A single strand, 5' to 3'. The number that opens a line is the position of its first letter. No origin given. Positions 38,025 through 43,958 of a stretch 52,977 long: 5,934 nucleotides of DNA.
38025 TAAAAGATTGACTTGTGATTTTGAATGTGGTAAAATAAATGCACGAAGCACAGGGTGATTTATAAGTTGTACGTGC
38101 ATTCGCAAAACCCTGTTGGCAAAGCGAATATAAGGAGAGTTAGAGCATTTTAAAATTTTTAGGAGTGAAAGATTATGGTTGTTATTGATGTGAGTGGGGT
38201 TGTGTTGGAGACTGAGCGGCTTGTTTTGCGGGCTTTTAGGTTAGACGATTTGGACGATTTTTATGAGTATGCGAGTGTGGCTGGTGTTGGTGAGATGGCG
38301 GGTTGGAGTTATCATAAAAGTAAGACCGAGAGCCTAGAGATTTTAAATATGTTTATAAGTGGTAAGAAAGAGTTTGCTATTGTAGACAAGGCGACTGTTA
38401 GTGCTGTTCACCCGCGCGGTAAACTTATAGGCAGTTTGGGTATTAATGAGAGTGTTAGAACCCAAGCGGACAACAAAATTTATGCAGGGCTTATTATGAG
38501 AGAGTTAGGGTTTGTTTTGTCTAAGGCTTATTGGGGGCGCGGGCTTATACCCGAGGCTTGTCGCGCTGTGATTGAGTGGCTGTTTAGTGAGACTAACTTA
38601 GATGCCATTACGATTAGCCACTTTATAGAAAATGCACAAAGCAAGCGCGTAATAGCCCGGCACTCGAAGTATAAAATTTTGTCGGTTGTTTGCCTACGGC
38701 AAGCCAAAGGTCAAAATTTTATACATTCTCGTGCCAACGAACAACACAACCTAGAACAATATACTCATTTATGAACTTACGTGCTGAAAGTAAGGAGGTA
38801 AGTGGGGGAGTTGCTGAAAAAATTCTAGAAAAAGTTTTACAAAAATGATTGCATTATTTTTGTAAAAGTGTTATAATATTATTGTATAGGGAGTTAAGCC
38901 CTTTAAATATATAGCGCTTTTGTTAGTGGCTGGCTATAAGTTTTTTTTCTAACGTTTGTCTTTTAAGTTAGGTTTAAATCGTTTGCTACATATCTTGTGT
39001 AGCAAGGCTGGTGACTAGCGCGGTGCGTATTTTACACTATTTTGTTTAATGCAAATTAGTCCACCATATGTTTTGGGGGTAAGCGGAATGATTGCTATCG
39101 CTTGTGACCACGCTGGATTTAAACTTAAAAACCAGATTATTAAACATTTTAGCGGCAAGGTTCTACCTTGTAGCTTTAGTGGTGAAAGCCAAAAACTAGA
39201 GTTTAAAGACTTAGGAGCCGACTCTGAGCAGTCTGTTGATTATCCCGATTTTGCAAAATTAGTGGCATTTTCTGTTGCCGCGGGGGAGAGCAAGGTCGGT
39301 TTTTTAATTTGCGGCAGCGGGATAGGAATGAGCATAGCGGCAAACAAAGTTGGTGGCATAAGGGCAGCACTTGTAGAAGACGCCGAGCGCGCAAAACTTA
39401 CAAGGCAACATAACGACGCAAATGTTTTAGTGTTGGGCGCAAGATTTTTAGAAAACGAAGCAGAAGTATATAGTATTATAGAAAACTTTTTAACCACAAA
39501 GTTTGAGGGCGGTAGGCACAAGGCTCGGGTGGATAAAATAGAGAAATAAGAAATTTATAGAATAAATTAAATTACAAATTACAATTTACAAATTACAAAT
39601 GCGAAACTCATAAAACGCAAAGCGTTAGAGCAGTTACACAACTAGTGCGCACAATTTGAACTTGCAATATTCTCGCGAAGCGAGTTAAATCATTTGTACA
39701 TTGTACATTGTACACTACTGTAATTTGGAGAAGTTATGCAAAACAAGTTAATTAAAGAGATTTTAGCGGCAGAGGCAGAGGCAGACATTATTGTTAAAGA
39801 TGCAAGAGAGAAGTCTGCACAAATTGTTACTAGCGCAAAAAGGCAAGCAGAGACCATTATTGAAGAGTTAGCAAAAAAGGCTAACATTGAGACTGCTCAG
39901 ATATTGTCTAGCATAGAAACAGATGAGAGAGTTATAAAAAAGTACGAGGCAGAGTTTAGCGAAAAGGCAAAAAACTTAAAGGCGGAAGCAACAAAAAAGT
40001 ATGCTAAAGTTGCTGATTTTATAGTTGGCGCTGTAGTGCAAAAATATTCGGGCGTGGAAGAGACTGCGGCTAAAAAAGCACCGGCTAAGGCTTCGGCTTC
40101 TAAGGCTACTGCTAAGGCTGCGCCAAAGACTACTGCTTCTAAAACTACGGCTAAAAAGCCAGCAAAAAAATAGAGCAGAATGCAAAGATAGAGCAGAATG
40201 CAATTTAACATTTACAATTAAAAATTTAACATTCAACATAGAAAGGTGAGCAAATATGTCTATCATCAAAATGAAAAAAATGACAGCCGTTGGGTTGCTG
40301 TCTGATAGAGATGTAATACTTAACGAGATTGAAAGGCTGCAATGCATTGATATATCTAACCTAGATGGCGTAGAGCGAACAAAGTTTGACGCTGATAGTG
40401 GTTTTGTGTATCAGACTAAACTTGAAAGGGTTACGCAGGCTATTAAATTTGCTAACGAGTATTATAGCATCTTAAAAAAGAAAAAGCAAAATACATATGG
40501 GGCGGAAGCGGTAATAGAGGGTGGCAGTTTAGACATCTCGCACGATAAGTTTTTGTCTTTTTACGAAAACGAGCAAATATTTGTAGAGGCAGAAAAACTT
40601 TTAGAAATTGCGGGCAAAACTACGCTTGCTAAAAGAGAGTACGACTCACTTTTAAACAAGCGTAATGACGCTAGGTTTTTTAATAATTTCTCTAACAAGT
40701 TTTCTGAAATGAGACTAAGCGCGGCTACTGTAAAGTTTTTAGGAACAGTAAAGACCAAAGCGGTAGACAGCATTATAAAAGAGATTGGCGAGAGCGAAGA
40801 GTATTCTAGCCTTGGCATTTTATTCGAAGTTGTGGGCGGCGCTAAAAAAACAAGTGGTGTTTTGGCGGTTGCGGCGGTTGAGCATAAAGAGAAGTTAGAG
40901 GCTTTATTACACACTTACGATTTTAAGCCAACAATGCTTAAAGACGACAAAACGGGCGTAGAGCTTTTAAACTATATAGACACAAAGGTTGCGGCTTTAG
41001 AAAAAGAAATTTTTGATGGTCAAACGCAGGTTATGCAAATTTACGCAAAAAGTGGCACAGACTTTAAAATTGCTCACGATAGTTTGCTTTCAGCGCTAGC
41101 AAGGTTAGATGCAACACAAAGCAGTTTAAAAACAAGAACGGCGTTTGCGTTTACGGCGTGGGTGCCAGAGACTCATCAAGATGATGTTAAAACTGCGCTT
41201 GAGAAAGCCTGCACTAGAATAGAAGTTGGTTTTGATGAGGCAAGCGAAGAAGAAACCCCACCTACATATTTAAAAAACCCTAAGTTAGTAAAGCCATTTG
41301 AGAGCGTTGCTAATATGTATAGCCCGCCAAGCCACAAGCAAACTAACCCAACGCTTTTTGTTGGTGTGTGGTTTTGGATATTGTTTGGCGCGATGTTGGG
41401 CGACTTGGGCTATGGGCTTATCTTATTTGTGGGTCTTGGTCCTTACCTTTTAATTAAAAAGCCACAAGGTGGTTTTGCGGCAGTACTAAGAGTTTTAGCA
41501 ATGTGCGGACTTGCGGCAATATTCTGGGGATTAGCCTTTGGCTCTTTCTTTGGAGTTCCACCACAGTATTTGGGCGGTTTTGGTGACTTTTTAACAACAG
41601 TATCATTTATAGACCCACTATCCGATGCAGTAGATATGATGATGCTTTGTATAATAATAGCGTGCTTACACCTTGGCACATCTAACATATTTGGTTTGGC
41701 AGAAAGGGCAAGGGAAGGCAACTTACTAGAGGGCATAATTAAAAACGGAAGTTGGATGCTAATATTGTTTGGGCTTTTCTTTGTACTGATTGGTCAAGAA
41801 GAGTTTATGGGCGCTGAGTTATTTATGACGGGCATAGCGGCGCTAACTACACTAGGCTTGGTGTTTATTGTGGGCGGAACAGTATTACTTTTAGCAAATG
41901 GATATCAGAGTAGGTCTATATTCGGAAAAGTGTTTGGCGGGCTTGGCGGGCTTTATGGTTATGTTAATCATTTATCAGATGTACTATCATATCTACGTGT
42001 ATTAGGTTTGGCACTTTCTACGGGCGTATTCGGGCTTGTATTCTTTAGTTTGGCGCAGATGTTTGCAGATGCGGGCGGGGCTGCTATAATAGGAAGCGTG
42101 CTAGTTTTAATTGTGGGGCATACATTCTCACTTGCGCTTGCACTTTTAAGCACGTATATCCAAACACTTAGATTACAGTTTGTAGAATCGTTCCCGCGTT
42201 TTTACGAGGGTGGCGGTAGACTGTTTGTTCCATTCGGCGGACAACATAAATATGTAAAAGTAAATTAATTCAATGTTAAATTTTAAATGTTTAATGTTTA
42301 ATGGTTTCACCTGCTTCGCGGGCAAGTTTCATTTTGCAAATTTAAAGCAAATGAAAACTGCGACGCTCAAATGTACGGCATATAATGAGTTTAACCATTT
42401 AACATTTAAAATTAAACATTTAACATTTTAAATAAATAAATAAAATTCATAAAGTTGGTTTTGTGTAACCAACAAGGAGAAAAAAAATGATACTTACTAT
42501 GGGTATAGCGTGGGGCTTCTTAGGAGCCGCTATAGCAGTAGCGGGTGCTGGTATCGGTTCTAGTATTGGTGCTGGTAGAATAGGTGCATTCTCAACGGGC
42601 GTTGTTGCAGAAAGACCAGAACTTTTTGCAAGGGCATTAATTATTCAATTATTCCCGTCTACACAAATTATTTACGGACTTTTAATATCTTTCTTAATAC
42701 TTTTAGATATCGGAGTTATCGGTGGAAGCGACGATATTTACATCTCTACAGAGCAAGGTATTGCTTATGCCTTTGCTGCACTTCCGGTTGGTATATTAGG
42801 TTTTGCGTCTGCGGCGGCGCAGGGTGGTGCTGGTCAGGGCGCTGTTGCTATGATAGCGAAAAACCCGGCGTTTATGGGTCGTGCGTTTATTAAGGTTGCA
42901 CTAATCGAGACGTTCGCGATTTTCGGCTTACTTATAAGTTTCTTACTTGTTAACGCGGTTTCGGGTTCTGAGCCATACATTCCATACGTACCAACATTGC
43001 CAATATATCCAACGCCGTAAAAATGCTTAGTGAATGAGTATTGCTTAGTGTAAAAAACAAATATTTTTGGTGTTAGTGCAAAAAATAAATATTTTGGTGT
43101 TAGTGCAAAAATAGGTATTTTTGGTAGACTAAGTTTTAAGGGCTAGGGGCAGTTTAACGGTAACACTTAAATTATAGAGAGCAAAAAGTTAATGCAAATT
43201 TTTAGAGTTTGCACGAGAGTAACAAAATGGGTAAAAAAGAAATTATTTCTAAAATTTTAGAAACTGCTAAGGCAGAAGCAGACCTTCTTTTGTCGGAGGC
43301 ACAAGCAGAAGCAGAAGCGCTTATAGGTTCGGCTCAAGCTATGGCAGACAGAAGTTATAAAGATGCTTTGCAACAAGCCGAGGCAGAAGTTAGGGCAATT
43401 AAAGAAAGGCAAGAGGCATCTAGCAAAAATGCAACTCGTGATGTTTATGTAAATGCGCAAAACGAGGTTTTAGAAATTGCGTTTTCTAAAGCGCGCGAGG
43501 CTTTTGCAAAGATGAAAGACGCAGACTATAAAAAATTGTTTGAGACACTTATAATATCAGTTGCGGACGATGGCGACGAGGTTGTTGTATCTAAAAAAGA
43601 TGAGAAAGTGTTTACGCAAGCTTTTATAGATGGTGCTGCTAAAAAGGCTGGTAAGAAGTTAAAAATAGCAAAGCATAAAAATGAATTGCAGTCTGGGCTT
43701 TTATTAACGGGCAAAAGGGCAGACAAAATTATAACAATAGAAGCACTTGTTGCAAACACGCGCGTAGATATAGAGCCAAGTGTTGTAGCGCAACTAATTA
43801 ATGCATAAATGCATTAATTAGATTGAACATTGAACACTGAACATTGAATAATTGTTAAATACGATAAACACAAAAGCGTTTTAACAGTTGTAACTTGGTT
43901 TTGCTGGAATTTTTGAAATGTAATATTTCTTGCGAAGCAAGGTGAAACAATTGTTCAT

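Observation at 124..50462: F1: about 26 copies of a structured intergenic element whose long arms differ between copies but stay self-complementary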

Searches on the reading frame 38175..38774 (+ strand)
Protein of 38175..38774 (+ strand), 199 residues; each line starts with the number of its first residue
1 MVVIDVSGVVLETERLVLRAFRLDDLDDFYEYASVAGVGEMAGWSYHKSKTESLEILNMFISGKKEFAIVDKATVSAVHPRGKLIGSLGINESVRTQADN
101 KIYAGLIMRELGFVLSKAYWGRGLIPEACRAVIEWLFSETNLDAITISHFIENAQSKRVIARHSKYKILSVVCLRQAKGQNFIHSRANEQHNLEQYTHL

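Call 12: search_protein_families(library=pfam, proteins=[window:38175-38774:+])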
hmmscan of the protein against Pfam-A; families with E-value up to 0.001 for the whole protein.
window:38175-38774:+ (199 aa): 2 families
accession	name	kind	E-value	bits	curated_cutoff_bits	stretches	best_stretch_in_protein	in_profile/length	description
PF13302.13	Acetyltransf_3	-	1.9e-20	74.4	25.4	1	15-162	1-134/138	Acetyltransferase (GNAT) domain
PF00583.31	Acetyltransf_1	-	0.00017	22.3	20.7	1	82-161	42-112/116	Acetyltransferase (GNAT) family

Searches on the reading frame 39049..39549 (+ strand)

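Call 12: search_protein_families(library=pfam, proteins=[window:39049-39549:+])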
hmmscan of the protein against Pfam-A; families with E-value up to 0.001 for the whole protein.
window:39049-39549:+ (166 aa): 1 family
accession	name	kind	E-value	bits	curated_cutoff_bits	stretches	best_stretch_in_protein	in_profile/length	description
PF02502.23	LacAB_rpiB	-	3e-52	176.7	24.7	1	15-164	1-138/138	Ribose/Galactose Isomerase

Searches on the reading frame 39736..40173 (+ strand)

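Call 13: search_protein_families(library=pfam, proteins=[window:39736-40173:+])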
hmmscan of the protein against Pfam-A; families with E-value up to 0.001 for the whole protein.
window:39736-40173:+ (145 aa): 2 families
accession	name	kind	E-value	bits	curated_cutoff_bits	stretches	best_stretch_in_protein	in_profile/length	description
PF03179.20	V-ATPase_G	-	4.6e-05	24.4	28.6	1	2-102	2-103/105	Vacuolar (H+)-ATPase G subunit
PF00773.25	RNB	-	0.00085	19.1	29.3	1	13-134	172-286/326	RNB domain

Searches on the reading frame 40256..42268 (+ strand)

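Call 13: search_protein_families(library=pfam, proteins=[window:40256-42268:+])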
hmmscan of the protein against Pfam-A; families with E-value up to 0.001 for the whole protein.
window:40256-42268:+ (670 aa): 1 family
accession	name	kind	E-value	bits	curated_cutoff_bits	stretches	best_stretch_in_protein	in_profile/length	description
PF01496.24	V_ATPase_I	-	4.3e-25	88.3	30.7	2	283-435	296-460/815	V-type ATPase 116kDa subunit family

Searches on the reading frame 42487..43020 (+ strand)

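Call 13: search_protein_families(library=pfam, proteins=[window:42487-43020:+])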
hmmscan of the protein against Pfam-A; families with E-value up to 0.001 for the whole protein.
window:42487-43020:+ (177 aa): 1 family
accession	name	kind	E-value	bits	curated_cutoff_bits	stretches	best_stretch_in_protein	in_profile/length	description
PF00137.26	ATP-synt_C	-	2.1e-28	98.8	24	2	12-71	1-60/60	ATP synthase subunit C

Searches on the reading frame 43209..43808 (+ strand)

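Call 13: search_protein_families(library=pfam, proteins=[window:43209-43808:+])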
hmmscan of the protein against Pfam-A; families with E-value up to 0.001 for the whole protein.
window:43209-43808:+ (199 aa): 1 family
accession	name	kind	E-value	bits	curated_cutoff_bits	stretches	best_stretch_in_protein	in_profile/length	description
PF01991.23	vATP-synt_E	-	1.2e-08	35.1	24.2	1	15-154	1-145/199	ATP synthase (E/31 kDa) subunit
